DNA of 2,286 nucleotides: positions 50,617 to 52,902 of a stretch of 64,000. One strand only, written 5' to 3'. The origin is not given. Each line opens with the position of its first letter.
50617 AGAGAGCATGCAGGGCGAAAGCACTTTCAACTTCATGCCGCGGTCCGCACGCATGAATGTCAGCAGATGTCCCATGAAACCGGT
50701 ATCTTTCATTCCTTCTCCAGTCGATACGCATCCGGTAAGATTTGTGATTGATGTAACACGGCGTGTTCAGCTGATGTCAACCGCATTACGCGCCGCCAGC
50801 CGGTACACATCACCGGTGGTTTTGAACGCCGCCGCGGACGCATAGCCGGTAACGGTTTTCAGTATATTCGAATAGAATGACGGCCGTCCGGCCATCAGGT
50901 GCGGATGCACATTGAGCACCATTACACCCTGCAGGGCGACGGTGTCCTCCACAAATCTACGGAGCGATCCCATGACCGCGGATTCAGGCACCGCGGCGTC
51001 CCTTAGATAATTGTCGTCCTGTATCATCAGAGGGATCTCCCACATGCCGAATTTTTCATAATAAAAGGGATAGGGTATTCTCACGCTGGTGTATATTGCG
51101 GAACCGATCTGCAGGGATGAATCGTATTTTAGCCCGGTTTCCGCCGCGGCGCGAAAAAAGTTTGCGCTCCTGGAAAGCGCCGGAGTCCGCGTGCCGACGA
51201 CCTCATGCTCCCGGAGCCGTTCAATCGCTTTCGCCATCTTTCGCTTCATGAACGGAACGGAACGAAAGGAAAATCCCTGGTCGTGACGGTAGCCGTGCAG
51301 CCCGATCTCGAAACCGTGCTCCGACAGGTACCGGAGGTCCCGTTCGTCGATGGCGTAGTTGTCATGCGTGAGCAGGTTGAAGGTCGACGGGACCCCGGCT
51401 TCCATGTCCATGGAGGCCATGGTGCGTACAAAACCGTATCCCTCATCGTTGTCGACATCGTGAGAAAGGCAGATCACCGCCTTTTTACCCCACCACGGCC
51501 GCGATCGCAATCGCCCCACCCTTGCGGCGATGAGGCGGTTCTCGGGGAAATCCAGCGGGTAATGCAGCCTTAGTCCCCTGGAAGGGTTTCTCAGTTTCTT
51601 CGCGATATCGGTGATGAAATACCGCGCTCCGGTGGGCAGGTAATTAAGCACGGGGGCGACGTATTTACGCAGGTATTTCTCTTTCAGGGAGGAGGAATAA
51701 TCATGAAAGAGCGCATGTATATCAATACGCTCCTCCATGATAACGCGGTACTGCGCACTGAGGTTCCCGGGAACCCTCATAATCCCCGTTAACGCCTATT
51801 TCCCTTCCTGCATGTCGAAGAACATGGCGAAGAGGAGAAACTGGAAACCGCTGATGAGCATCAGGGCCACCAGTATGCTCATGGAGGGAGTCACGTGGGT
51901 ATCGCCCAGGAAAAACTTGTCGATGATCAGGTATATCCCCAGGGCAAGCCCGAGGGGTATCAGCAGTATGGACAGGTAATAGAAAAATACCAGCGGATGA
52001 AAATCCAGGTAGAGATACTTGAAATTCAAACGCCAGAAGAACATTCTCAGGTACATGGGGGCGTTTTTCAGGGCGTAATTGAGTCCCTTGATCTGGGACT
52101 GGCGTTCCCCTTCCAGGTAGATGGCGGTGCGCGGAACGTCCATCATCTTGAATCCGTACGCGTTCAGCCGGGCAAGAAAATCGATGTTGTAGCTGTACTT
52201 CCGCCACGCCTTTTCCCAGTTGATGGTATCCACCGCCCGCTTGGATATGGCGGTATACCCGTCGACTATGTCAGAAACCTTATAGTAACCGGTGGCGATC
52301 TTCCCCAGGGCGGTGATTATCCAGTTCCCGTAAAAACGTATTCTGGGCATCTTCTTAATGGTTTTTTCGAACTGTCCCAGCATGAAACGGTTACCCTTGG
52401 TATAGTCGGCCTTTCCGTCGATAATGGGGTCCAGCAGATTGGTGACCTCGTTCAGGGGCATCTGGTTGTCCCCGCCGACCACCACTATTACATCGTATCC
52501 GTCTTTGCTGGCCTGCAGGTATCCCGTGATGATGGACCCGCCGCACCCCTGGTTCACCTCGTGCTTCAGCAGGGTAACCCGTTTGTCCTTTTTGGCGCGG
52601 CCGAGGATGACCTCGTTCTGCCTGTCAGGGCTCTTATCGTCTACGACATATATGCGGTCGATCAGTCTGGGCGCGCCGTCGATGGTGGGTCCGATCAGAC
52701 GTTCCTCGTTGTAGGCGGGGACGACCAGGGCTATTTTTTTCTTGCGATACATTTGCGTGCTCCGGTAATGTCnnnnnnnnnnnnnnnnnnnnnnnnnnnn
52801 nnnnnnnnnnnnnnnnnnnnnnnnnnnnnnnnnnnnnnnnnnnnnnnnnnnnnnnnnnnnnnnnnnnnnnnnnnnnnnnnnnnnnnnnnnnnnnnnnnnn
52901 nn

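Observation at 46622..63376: Arn/Lgm-like undecaprenyl-phosphate amino-sugar glycosylation locus (about 17 kb, all on the minus strand)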

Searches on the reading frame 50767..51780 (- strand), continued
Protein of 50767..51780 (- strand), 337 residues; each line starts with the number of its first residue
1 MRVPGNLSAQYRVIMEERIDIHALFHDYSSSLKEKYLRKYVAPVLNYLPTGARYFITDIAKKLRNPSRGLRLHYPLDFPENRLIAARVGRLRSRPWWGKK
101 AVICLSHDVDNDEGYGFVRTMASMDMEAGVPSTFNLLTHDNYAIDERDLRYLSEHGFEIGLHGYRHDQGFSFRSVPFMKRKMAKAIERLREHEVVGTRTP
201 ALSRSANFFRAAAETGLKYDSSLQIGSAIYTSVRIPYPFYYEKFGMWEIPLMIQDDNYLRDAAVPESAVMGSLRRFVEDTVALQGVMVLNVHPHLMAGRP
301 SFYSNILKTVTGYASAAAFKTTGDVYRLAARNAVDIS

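Call 57: search_protein_families(library=pfam, proteins=[L011:12-6641:+, L011:6805-7866:+, L011:11034-12113:+, L011:12031-13182:+, L011:13188-15083:+, L011:15107-16252:+, L011:17607-18566:+, L011:18557-19549:+], max_evalue=0.001)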
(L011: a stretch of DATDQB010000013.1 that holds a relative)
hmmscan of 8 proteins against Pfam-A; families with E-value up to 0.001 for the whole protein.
L011:12-6641:+ (2209 aa): 2 families
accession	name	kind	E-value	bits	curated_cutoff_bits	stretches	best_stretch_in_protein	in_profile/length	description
PF02896.24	PEP-utilizers_C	-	2.3e-59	201.4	22.8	2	105-449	16-291/293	PEP-utilising enzyme, PEP-binding domain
PF03328.21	HpcH_HpaI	-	3.9e-05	23.5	25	0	284-370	87-173/221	HpcH/HpaI aldolase/citrate lyase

L011:6805-7866:+ (353 aa): 5 families
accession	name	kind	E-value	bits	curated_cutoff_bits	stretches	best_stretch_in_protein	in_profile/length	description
PF01408.29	GFO_IDH_MocA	-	2.7e-24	86.6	24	1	2-120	1-120/120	Oxidoreductase family, NAD-binding Rossmann fold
PF22725.1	GFO_IDH_MocA_C3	-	2.5e-14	53.8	27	1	128-237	1-123/124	GFO/IDH/MocA C-terminal domain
PF02894.22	GFO_IDH_MocA_C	-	2.5e-12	47.5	22.9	1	132-334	1-214/218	Oxidoreductase family, C-terminal alpha/beta domain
PF03447.22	NAD_binding_3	-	4.9e-06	27.7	24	1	8-118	1-115/116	Homoserine dehydrogenase, NAD binding domain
PF03807.23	F420_oxidored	-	0.00093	20.2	21.6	0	4-89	2-88/94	NADP oxidoreductase coenzyme F420-dependent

L011:11034-12113:+ (359 aa): 1 family
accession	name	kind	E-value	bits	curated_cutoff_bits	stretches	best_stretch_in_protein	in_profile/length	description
PF04007.18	DUF354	-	3.4e-17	63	22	1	2-295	2-310/349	Protein of unknown function (DUF354)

L011:12031-13182:+ (383 aa): 3 families
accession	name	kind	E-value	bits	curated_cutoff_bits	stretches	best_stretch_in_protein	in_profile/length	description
PF00534.26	Glycos_transf_1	-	1.5e-37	129.2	26.4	1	194-357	5-171/172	Glycosyl transferases group 1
PF13692.12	Glyco_trans_1_4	-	6.2e-33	114.5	27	1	206-344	3-142/142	Glycosyl transferases group 1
PF20706.3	GT4-conflict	-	9.6e-09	35.1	26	1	197-309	190-312/385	Family 4 Glycosyltransferase in conflict systems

L011:13188-15083:+ (631 aa): 5 families
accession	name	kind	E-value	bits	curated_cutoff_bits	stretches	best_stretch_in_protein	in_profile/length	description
PF00733.27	Asn_synthase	-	3.6e-93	313.5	21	1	240-626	1-353/354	Asparagine synthase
PF13537.11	GATase_7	-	6.5e-51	171.9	25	1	49-166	2-122/123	Glutamine amidotransferase domain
PF13522.11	GATase_6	-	4.4e-42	143.6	27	1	33-161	1-130/130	Glutamine amidotransferase domain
PF12481.13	DUF3700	-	0.00016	21.6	27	1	113-167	123-177/228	Aluminium induced protein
PF09147.15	CarA_N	-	0.00092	19.5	21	0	73-207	50-181/199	Carbapenam-3-carboxylate synthase, N-terminal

L011:15107-16252:+ (381 aa): 0 families

L011:17607-18566:+ (319 aa): 2 families
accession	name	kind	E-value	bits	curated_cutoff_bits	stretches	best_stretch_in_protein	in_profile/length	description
PF04055.27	Radical_SAM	-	4.5e-16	59.9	29.5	1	77-240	1-166/166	Radical SAM superfamily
PF16881.10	LIAS_N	-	1.1e-05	26.2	27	1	26-62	60-96/96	N-terminal domain of lipoyl synthase of Radical_SAM family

L011:18557-19549:+ (330 aa): 1 family
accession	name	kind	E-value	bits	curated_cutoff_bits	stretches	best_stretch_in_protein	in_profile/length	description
PF03706.18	LPG_synthase_TM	-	4.2e-36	125.4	33.4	1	16-303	4-299/302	Lysylphosphatidylglycerol synthase TM region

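Call 64: predict_structure(alignment_id=A1)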
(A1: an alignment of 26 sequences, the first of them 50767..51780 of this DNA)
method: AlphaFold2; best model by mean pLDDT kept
length: 337 residues; sequences in the alignment: 26
mean_pLDDT: 93.3   pTM: 0.91
mean pLDDT of the five models: 93.3, 92.9, 92.4, 91.4, 91.0
residues with pLDDT >= 90: 263; 70-90: 72; 50-70: 2; < 50: 0
segments of 3 or more residues with pLDDT < 50: none
pLDDT, mean of each block of 10 residues (from residue 1): 93 96 84 87 82 83 85 95 95 95 98 97 98 97 95 97 93 95 96 93 89 96 89 90 95 91 91 98 98 97 98 98 98 88
secondary structure, 60 per line:
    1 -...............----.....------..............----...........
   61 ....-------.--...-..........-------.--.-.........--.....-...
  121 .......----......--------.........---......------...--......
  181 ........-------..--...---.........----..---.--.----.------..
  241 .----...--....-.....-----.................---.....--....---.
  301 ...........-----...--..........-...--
elements in order: E2-4 H5-16 H21-25 H32-45 H50-64 H79-88 E101-109 H112-116 H118-127 E132-137 H146-154 E158-163 H175-188 H206-214 E239-241 E246-248 E251-254 H256-260 H266-282 E286-290 H293-296 H300-311 E317-319 H322-331 E333-335

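Call 66: fold_search(model_id=the predicted structure, library=pdb)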
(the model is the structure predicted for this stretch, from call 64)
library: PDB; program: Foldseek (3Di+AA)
matches with E <= 10: 1309; with E <= 0.001: 70
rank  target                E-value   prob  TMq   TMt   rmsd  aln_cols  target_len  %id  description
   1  3rxz_C                9.9e-11  1.00  0.57  0.66   6.0       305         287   17  Crystal structure of putative polysaccharide deacetylase from Mycobacterium smegmatis (released 2011-06-22)
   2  3rxz_A                9.4e-10  1.00  0.56  0.65   5.1       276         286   18  Crystal structure of putative polysaccharide deacetylase from Mycobacterium smegmatis (released 2011-06-22)
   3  3rxz_B                1.2e-09  1.00  0.58  0.68   3.4       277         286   18  Crystal structure of putative polysaccharide deacetylase from Mycobacterium smegmatis (released 2011-06-22)
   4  5znt_A                5.0e-09  1.00  0.50  0.45   5.9       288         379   14  Insect chitin deacetylase (released 2019-02-20)
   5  5zns_A                5.0e-09  1.00  0.49  0.44   5.9       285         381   15  Insect chitin deacetylase (released 2019-02-20)
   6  1z7a_A                6.4e-09  1.00  0.57  0.63   4.5       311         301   14  Crystal structure of probable Polysaccharide deacetylase from Pseudomonas aeruginosa PAO1 (released 2005-05-10)
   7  3cl6_A                7.6e-09  1.00  0.55  0.60   5.2       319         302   13  Crystal structure of Puue Allantoinase (released 2008-06-10)
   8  1z7a_C                9.5e-09  1.00  0.54  0.60   4.7       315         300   14  Crystal structure of probable Polysaccharide deacetylase from Pseudomonas aeruginosa PAO1 (released 2005-05-10)
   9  3qbu_A                1.1e-08  1.00  0.51  0.59   6.4       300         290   16  Crystal structure of putative peptidoglycan deactelyase (HP0310) from Helicobacter pylori (released 2011-05-25)
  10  1z7a_F                1.6e-08  1.00  0.52  0.57   5.6       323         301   13  Crystal structure of probable Polysaccharide deacetylase from Pseudomonas aeruginosa PAO1 (released 2005-05-10)
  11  3s6o_A                2.0e-08  1.00  0.55  0.60   3.5       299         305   14  Crystal structure of a Polysaccharide deacetylase family protein from Burkholderia pseudomallei (released 2011-06-15)
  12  3hft                  2.4e-08  1.00  0.39  0.53  10.2       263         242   15  Crystal structure of a putative polysaccharide deacetylase involved in o-antigen biosynthesis (wbms, bb0128) from bordet (released 2009-06-23)
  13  8t0j                  3.2e-08  1.00  0.52  0.63   3.5       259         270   17  Salmonella Typhimurium ArnD (released 2023-10-18)
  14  3s6o_C                1.3e-07  1.00  0.54  0.59   3.5       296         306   14  Crystal structure of a Polysaccharide deacetylase family protein from Burkholderia pseudomallei (released 2011-06-15)
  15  7ax7                  9.2e-07  1.00  0.41  0.64   5.7       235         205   13  Crystal structure of the Xyl-CE4 domain of a multidomain xylanase from the hindgut metagenome of Trinervitermes trinervo (released 2020-11-18)
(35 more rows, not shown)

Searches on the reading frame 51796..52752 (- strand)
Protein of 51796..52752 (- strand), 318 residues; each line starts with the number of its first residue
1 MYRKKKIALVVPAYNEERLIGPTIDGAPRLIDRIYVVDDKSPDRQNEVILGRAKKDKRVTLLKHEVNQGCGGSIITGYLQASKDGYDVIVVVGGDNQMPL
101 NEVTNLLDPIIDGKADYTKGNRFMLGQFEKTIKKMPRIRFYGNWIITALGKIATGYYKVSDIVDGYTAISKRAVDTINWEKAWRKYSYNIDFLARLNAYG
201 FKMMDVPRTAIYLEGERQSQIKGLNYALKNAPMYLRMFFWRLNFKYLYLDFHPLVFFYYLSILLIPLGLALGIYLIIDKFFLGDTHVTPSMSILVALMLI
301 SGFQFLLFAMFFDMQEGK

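Call 3: search_protein_families(library=pfam, proteins=[window:51796-52752:-], max_evalue=0.01)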
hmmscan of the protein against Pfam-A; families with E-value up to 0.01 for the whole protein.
window:51796-52752:- (318 aa): 1 family
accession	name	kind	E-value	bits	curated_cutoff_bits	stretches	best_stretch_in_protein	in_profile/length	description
PF00535.33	Glycos_transf_2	-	9.5e-20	71.6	23.3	1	9-175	2-165/168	Glycosyl transferase family 2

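Call 5: search_protein_families(library=ncbifam, proteins=[window:51796-52752:-], max_evalue=0.001)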
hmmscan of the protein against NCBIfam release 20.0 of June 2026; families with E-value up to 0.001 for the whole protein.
window:51796-52752:- (318 aa): 8 families
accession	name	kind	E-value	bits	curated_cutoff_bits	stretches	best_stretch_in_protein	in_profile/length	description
TIGR04182.1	glyco_TIGR04182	equivalog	2.3e-21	76.4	325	1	7-315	2-282/293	S-layer glycoprotein N-glycosyltransferase AglJ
NF058614.1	PPMAGASynPpgS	equivalog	2.6e-14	53.2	370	1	8-225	3-214/226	polyprenyl-phospho-N-acetylgalactosaminyl synthase PpgS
NF041391.1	DPhHxTase_Halo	equivalog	4.2e-09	35.7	375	1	13-205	3-178/213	dolichyl-phosphate hexose transferase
NF047588.1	GlcsyltransPgfSStrep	equivalog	2.3e-07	30.3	500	1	6-306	2-278/308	glycosyltransferase PgfS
TIGR03937.1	PgaC_IcaA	equivalog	7.7e-07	28.4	422.3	1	4-107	44-147/407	poly-beta-1,6-N-acetyl-D-glucosamine synthase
NF007986.1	PRK10714.1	equivalog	8.8e-05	21.7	529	1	5-109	6-114/316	undecaprenyl-phosphate 4-deoxy-4-formamido-L-arabinose transferase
NF053846.1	glyco_with_XrtP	equivalog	0.00015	20.6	520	1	9-66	45-104/440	XrtP-associated glycosyltransferase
NF010496.0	PRK13915.1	equivalog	0.00024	20.3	262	1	4-120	30-153/307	glucosyl-3-phosphoglycerate synthase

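Call 35: search_solved_structures(query=window:51796-52752:-, max_evalue=0.001)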
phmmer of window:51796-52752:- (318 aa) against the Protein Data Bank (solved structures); distinct sequences matched with E-value up to 0.001: 0.
